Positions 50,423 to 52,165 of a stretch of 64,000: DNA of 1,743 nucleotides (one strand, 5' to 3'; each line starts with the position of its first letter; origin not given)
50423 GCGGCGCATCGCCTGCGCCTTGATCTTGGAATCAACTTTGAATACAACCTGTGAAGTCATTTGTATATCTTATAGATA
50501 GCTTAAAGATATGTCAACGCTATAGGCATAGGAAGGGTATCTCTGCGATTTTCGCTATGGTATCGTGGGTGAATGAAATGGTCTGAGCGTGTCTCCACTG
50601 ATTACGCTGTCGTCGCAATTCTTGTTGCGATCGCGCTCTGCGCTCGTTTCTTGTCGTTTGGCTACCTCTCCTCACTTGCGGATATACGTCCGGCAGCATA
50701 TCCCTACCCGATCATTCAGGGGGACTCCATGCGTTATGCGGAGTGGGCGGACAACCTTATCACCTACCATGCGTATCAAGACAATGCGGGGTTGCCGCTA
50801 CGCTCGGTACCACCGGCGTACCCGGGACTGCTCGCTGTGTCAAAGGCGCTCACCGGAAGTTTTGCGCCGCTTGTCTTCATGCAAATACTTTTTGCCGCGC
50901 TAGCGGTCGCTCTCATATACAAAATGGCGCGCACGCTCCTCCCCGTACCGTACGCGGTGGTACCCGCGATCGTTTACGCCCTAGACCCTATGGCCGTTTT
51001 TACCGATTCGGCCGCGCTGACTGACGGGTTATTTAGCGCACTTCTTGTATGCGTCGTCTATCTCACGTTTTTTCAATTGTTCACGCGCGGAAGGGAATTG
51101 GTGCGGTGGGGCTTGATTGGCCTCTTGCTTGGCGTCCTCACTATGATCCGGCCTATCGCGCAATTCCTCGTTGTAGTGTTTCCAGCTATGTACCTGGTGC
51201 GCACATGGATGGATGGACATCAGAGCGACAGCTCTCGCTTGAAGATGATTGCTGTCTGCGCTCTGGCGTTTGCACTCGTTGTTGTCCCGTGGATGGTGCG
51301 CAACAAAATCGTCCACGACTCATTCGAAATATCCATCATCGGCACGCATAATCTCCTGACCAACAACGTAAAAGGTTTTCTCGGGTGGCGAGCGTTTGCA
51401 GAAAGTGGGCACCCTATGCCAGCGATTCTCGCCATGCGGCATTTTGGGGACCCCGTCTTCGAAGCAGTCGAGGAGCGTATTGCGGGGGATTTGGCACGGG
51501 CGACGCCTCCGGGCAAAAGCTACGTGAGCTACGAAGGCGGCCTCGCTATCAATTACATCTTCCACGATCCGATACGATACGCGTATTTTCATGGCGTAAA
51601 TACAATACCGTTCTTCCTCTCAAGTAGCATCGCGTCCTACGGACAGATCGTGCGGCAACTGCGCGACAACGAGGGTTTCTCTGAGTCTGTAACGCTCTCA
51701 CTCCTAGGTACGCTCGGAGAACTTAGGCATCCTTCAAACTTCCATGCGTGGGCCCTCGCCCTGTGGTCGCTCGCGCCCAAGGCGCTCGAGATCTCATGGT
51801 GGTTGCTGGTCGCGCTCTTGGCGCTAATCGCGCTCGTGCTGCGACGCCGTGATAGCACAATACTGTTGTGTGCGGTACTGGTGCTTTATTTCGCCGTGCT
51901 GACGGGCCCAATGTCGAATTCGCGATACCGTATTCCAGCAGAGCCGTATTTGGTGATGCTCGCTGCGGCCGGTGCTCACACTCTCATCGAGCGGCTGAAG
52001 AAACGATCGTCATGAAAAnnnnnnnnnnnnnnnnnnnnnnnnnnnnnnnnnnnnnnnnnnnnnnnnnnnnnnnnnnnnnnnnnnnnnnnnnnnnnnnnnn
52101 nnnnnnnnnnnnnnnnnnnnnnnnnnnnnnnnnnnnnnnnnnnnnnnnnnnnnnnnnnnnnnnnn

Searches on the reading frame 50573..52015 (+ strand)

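Call 73: search_protein_families(library=pfam, proteins=[window:50573-52015:+], max_evalue=0.00001)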
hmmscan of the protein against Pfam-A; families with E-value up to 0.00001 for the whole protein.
window:50573-52015:+ (480 aa): 1 family
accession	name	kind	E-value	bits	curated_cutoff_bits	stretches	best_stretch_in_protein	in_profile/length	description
PF13231.12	PMT_2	-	2.4e-08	34.8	26.1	1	79-240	2-160/160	Dolichyl-phosphate-mannose-protein mannosyltransferase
